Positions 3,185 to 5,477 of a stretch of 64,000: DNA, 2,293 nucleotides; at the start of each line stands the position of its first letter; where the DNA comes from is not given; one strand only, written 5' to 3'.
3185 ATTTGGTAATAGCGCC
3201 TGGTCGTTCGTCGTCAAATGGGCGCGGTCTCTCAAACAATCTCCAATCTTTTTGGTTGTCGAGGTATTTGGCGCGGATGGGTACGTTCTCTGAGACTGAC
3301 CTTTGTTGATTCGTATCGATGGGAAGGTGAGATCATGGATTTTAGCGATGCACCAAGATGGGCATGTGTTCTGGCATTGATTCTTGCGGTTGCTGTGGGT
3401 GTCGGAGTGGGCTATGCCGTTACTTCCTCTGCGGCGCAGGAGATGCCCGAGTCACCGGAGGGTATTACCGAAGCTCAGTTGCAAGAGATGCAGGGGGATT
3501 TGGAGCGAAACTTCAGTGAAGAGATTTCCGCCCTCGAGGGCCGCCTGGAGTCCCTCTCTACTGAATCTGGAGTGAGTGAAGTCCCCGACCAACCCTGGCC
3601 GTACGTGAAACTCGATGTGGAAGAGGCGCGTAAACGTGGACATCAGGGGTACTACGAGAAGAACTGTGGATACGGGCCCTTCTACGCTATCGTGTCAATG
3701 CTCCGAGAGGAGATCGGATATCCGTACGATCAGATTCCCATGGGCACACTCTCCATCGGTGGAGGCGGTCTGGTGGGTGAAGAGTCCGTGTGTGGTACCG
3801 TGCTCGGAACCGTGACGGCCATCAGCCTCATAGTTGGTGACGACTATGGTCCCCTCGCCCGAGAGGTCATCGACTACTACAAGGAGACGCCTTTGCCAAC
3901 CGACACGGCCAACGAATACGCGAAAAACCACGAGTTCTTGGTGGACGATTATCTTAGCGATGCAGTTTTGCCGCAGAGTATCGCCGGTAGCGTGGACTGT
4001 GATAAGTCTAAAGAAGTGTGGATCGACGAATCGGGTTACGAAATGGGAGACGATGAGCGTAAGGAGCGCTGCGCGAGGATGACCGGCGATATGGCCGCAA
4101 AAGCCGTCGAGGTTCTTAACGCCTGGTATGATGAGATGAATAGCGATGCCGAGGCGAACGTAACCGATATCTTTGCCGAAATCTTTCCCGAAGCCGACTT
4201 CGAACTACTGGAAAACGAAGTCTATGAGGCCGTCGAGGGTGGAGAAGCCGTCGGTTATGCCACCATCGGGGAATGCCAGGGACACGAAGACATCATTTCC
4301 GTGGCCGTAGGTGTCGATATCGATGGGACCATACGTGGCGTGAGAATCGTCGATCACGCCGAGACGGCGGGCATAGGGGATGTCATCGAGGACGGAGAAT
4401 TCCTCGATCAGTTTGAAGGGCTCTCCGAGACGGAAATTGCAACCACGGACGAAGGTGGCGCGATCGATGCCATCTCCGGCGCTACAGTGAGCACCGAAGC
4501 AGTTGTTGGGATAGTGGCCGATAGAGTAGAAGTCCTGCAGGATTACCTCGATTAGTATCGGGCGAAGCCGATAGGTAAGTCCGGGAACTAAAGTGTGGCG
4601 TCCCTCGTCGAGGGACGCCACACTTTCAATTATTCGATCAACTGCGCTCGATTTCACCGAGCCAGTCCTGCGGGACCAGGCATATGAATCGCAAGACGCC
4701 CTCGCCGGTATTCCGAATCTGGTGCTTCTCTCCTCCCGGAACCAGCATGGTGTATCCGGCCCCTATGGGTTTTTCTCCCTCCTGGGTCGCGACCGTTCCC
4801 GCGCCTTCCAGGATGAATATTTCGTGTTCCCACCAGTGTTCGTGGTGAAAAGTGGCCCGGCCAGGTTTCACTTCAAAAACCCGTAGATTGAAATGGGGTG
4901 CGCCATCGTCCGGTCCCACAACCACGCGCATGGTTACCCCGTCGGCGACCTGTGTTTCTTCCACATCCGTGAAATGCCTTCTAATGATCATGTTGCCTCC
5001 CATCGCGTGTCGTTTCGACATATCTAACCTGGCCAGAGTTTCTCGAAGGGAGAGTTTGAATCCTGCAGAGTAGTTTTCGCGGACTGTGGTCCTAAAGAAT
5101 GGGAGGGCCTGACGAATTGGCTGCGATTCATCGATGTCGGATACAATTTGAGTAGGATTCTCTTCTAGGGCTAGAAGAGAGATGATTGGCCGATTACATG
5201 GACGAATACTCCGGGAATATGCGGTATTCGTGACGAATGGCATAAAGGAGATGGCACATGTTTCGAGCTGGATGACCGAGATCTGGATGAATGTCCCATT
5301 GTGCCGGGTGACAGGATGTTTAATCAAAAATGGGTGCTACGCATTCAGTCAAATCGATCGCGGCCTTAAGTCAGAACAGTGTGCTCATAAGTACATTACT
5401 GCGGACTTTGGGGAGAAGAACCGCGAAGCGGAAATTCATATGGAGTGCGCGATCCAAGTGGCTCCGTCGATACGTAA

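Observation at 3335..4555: Membrane-anchored fusion of a C_GCAxxG_C_C redox domain to an FMN-binding domain with an SGAT flavinylation motif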

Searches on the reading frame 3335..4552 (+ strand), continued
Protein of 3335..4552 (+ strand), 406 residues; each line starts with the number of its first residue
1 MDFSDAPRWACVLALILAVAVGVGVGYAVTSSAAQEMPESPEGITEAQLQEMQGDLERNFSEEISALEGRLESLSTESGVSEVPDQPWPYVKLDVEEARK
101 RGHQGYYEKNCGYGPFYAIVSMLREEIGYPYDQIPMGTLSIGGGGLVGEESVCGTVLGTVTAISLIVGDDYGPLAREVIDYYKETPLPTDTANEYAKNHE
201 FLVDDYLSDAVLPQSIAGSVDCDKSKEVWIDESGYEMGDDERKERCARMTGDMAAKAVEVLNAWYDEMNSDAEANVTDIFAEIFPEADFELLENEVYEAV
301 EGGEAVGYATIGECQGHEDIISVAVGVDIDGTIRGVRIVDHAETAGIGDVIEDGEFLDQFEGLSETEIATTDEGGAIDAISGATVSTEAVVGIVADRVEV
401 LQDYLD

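Call 63: search_protein_families(library=ncbifam, proteins=[L003:11873-12490:-, L003:11248-11823:-, L009:9881-10540:-, L009:10889-11179:-], max_evalue=0.01)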
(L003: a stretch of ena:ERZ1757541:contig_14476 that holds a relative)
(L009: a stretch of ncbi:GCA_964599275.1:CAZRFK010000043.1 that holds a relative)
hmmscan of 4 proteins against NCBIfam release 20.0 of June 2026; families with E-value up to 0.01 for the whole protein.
L003:11873-12490:- (205 aa): 0 families

L003:11248-11823:- (191 aa): 0 families

L009:9881-10540:- (219 aa): 1 family
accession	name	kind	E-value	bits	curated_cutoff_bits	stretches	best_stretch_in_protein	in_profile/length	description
NF040495.1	tranport_ArsG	equivalog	0.00062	19.2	200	1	14-179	11-181/225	aromatic aminobenezylarsenical efflux permease ArsG family transporter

L009:10889-11179:- (96 aa): 0 families

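Call 68: search_protein_families(library=pfam, proteins=[L083:6215-7000:+, L067:2393-3544:+, L055:10848-11840:+, L072:1510-2349:-, L003:11248-11823:-, L003:11873-12490:-, L009:9881-10540:-], max_evalue=0.01)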
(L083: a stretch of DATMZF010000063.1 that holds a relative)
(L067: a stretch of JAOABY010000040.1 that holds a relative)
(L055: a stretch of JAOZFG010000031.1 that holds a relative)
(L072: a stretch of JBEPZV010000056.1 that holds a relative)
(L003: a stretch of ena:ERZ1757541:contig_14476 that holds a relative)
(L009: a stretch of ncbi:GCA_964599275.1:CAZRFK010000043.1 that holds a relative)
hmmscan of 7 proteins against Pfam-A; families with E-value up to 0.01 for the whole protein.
L083:6215-7000:+ (261 aa): 1 family
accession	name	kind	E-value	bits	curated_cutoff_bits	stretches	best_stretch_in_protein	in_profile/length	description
PF01578.25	Cytochrom_C_asm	-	5.7e-43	147.4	29.9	1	62-258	4-212/212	Cytochrome C assembly protein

L067:2393-3544:+ (383 aa): 1 family
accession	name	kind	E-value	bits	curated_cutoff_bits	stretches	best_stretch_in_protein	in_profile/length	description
PF05140.19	ResB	-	2.4e-24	86.4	24.6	3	15-90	1-80/486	ResB-like family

L055:10848-11840:+ (330 aa): 1 family
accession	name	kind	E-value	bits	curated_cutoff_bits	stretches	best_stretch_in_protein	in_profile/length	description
PF01292.26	Ni_hydr_CYTB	-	7.5e-08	32.8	30.1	1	121-291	1-161/179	Prokaryotic cytochrome b561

L072:1510-2349:- (279 aa): 15 families
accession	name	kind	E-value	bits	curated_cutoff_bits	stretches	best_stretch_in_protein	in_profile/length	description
PF13247.11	Fer4_11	-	1.2e-20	74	26.2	1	57-152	5-100/100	4Fe-4S dicluster domain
PF00037.32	Fer4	-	7.6e-15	54.5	21.1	2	88-108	2-22/24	4Fe-4S binding domain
PF12838.12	Fer4_7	-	4.8e-13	49.8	27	3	14-78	2-52/52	4Fe-4S dicluster domain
PF12837.12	Fer4_6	-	2e-12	46.8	25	2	91-108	6-23/24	4Fe-4S binding domain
PF13187.11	Fer4_9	-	2.1e-11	44.1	27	2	93-146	1-51/52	4Fe-4S dicluster domain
PF12797.12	Fer4_2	-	3.9e-11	42.6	24.5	2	86-106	2-22/22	4Fe-4S binding domain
PF13237.11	Fer4_10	-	1.6e-10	41.2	25.5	3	87-143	2-53/53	4Fe-4S dicluster domain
PF12798.12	Fer4_3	-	6.3e-08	33.3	27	0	14-25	1-12/15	4Fe-4S binding domain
PF13484.11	Fer4_16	-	1.2e-06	29.7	30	0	91-106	50-65/66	4Fe-4S double cluster binding domain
PF14697.11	Fer4_21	-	5.5e-06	26.8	35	1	10-78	4-56/59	4Fe-4S dicluster domain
PF13183.11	Fer4_8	-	5.8e-06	27.2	27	1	12-77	3-67/68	4Fe-4S dicluster domain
PF25160.1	LdpA_Fe-S-bd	-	6.9e-05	23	27.6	1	64-107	4-41/49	LdpA Fe-S cluster-binding domain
PF12800.12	Fer4_4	-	0.00027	21.5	24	0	92-107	2-17/17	4Fe-4S binding domain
PF13534.11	Fer4_17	-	0.00039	21.4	22.2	0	14-77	2-59/61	4Fe-4S dicluster domain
PF13459.11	Fer4_15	-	0.0059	17.7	22.4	0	9-27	3-21/66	4Fe-4S single cluster domain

L003:11248-11823:- (191 aa): 0 families

L003:11873-12490:- (205 aa): 1 family
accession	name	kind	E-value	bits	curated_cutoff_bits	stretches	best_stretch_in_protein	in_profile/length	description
PF13386.12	DsbD_2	-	5.6e-12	46.4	24.9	1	1-199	8-198/199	Cytochrome C biogenesis protein transmembrane region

L009:9881-10540:- (219 aa): 1 family
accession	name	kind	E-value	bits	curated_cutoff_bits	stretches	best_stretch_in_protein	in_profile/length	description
PF13386.12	DsbD_2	-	7e-19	68.9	24.9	1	14-202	3-193/199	Cytochrome C biogenesis protein transmembrane region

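Call 69: list_cluster_members(proteins=[P0001, P0004, P0027, P0139, P0179])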
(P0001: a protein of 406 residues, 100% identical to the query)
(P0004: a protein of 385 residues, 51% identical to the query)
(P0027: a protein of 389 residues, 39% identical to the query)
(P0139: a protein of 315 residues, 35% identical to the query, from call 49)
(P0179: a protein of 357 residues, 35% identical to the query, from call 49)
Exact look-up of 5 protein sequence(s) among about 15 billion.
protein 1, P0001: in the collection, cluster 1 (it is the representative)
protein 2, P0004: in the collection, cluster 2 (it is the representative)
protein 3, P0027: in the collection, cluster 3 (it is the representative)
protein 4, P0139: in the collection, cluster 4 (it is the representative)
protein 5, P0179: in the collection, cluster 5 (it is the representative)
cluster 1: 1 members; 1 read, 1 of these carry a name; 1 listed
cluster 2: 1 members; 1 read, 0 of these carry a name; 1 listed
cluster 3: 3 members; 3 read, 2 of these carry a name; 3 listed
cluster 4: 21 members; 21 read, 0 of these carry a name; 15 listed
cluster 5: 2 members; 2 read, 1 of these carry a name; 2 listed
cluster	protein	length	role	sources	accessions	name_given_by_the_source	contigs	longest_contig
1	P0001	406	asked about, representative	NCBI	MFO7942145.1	MAG: C-GCAxxG-C-C family (seleno)protein [Bacillota bacterium]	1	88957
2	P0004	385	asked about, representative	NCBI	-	-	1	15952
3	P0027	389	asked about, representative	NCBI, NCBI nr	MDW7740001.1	MAG: FMN-binding protein [Bacillota bacterium] | FMN-binding protein [Bacillota bacterium]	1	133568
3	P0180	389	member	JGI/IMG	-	RnfABCDGE-type electron transport complex G subunit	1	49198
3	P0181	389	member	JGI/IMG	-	-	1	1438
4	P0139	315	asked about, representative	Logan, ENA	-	-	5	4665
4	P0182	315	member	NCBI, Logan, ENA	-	-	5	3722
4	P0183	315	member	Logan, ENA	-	-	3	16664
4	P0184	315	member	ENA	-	-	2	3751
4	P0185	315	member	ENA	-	-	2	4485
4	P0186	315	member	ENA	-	-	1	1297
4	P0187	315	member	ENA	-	-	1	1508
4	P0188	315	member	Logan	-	-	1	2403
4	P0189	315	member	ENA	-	-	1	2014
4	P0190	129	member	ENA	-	-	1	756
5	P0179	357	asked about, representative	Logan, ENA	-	-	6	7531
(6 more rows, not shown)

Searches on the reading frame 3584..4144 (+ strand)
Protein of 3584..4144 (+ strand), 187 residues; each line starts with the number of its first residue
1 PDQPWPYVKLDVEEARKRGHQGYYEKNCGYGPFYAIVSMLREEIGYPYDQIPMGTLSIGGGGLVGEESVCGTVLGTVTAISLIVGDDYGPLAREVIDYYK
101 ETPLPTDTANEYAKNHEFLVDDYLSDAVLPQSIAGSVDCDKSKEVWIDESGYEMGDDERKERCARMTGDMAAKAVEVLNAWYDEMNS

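Call 49: search_protein_representatives(protein=window:3584-4144:+)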
Query: 187 residues. Proteins with E-value up to 0.001 (for the whole library): 450; up to 1e-10: 241; up to 1e-30: 27. The best 150 are listed.
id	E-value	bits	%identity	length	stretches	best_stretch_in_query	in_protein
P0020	3.4e-62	226.1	54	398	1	4-184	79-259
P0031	6.3e-55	202.4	49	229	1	3-184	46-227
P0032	9.7e-52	191.9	51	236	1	3-180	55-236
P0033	2.1e-50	187.6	48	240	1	1-181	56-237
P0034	1.3e-46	175.3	49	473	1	2-184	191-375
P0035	2.5e-46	174.3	47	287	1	4-183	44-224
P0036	3.6e-46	173.8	50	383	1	3-183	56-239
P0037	1.8e-45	171.5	46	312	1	1-183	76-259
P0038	3.7e-44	167.2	48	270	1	2-182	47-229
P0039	4.6e-44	166.9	47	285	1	4-180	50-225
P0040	1.1e-43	165.7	32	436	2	4-183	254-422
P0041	1.5e-43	165.2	46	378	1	1-180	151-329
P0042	2.5e-43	164.5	47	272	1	2-181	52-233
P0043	7.1e-41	156.5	42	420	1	4-183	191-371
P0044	2.9e-40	154.5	46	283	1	1-180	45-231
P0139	2.0e-18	83.2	35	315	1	4-183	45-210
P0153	3.4e-17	79.2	37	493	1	1-182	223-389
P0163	1.3e-16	77.4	36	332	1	1-182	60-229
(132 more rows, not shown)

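Call 63: search_protein_families(library=ncbifam, proteins=[P0139, P0032], max_evalue=0.01)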
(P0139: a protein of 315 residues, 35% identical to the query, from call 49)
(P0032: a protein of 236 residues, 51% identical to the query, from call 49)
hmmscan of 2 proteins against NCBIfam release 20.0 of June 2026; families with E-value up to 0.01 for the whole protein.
P0139 (315 aa): 7 families
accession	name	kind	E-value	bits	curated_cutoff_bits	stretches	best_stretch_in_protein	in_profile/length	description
NF047622.1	SptSoretCytCDesul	equivalog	8.2e-29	100.9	400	1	7-207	1-217/275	split-Soret cytochrome c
TIGR01947.1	rnfG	subfamily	1e-05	25.7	102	1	241-314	95-186/187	RnfABCDGE type electron transport complex subunit G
NF045876.1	RnfG_DVU2794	exception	5.6e-05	22.7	205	1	241-311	95-177/190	RnfABCDGE type electron transport complex subunit G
NF041840.1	rnfG_Methano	equivalog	7.9e-05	22.3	230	1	247-314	108-185/189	Rnf electron transport complex subunit RnfG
TIGR01909.1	C_GCAxxG_C_C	subfamily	0.0005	20.1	47.4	1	102-199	30-114/120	C-GCAxxG-C-C family (seleno)protein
TIGR02811.1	formate_TAT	hypoth_equivalog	0.0012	19.1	48.45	1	3-40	5-42/66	formate dehydrogenase region TAT target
NF045669.1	DVU1555_fam_CGA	exception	0.0013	18.5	103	1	98-206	39-137/140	DVU_1555 family C-GCAxxG-C-C protein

P0032 (236 aa): 3 families
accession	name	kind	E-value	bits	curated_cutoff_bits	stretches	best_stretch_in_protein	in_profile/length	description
NF047622.1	SptSoretCytCDesul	equivalog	7.1e-36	124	400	1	15-236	1-217/275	split-Soret cytochrome c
TIGR01909.1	C_GCAxxG_C_C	subfamily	0.00013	22.1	47.4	1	86-150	5-66/120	C-GCAxxG-C-C family (seleno)protein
NF045669.1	DVU1555_fam_CGA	exception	0.0042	16.8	103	0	117-156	44-92/140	DVU_1555 family C-GCAxxG-C-C protein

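Call 68: search_protein_families(library=pfam, proteins=[P0139, P0034], max_evalue=0.01)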
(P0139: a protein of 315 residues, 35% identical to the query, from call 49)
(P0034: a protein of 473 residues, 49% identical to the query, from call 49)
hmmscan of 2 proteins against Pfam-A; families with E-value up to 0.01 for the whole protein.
P0139 (315 aa): 2 families
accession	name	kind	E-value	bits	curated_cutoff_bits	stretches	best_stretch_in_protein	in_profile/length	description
PF04205.19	FMN_bind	-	3.7e-18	66.4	22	1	241-311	3-77/77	FMN-binding domain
PF09719.15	C_GCAxxG_C_C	-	1.3e-09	38.6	27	1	76-203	5-117/118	Putative redox-active protein (C_GCAxxG_C_C)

P0034 (473 aa): 2 families
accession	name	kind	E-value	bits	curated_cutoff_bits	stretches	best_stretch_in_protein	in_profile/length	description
PF09719.15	C_GCAxxG_C_C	-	3.4e-09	37.3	27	1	223-366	5-116/118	Putative redox-active protein (C_GCAxxG_C_C)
PF07705.17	CARDB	-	0.001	19.7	22.7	0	138-176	3-36/101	CARDB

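Call 70: find_encoding_contigs(protein=P0139, flank=8000, max_places=4)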
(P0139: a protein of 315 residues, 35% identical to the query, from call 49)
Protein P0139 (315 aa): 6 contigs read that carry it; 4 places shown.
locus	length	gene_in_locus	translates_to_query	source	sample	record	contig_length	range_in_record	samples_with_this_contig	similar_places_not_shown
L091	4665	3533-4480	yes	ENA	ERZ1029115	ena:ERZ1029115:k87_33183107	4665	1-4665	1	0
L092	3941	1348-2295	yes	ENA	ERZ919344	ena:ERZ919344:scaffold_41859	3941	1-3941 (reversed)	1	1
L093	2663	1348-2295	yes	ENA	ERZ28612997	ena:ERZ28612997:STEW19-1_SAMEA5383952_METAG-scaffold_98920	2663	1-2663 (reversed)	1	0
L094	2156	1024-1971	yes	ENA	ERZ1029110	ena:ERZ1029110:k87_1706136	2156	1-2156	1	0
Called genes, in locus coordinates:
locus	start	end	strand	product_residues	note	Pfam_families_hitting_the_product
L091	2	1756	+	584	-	?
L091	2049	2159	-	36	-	-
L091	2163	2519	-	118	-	PF13751:DDE_Tnp_1_6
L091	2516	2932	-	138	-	PF00165:HTH_AraC (weak), PF12833:HTH_18, PF00165:HTH_AraC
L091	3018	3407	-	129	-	PF01638:HxlR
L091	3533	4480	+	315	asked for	PF09719:C_GCAxxG_C_C, PF04205:FMN_bind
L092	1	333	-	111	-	?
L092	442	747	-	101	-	PF00165:HTH_AraC (weak), PF12833:HTH_18, PF00165:HTH_AraC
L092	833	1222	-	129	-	PF01638:HxlR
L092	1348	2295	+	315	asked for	PF09719:C_GCAxxG_C_C, PF04205:FMN_bind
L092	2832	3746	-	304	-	-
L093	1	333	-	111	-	?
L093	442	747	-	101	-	PF00165:HTH_AraC (weak), PF12833:HTH_18, PF00165:HTH_AraC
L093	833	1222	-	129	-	PF01638:HxlR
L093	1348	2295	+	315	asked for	PF09719:C_GCAxxG_C_C, PF04205:FMN_bind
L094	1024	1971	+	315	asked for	PF09719:C_GCAxxG_C_C, PF04205:FMN_bind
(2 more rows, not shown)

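Call 74: search_protein_families(library=pfam, proteins=[P0153, P0163], max_evalue=0.01)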
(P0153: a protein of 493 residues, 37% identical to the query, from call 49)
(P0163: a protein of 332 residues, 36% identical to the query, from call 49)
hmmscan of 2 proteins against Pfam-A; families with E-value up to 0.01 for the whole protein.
P0153 (493 aa): 3 families
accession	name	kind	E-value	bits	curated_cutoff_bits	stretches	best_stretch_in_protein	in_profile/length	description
PF16586.11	DUF5060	-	3.2e-16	59.8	27.2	1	3-71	2-68/70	Domain of unknown function (DUF5060)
PF04205.19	FMN_bind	-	5e-15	56.3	22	1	418-489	2-77/77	FMN-binding domain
PF09719.15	C_GCAxxG_C_C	-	1.9e-09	38.1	27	1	255-383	4-117/118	Putative redox-active protein (C_GCAxxG_C_C)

P0163 (332 aa): 2 families
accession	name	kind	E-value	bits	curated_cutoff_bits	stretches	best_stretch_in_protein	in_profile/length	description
PF04205.19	FMN_bind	-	9.6e-17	61.9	22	1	259-328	4-77/77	FMN-binding domain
PF09719.15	C_GCAxxG_C_C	-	2.7e-11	44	27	1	101-223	11-117/118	Putative redox-active protein (C_GCAxxG_C_C)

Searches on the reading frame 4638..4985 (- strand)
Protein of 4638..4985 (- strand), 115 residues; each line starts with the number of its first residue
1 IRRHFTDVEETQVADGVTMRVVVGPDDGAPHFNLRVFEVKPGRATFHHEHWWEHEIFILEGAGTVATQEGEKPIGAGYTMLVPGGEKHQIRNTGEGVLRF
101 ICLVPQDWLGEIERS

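Call 74: search_protein_families(library=pfam, proteins=[window:4638-4985:-], max_evalue=0.01)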
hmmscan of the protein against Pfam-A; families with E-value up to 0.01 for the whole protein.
window:4638-4985:- (115 aa): 4 families
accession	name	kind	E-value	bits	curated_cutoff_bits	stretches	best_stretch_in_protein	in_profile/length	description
PF07883.17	Cupin_2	-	2e-12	47.1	27.2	1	36-103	2-69/70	Cupin domain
PF12973.13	Cupin_7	-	1e-07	32.2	27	1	4-104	7-102/105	ChrR Cupin-like domain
PF01050.24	MannoseP_isomer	-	7.1e-05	23.4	23.6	1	30-111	26-108/116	Mannose-6-phosphate isomerase C-terminal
PF02311.25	AraC_binding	-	0.001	19.2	21.1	1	41-111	12-83/135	AraC-like ligand binding domain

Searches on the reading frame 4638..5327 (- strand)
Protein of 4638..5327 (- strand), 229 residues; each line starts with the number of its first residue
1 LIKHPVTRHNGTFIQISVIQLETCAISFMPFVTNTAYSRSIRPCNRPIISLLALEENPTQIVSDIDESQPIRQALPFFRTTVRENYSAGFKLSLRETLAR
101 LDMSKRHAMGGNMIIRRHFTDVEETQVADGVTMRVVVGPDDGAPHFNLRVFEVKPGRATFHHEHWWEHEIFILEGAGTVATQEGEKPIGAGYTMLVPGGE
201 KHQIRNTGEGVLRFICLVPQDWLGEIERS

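Call 19: search_protein_families(library=pfam, proteins=[window:4638-5327:-], max_evalue=0.001)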
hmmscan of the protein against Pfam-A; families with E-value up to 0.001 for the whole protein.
window:4638-5327:- (229 aa): 3 families
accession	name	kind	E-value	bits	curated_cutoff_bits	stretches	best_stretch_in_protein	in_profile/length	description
PF07883.17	Cupin_2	-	9.9e-12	44.8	27.2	1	150-217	2-69/70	Cupin domain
PF12973.13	Cupin_7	-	5.2e-07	29.9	27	1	118-218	7-102/105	ChrR Cupin-like domain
PF01050.24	MannoseP_isomer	-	0.00032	21.3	23.6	1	144-225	26-108/116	Mannose-6-phosphate isomerase C-terminal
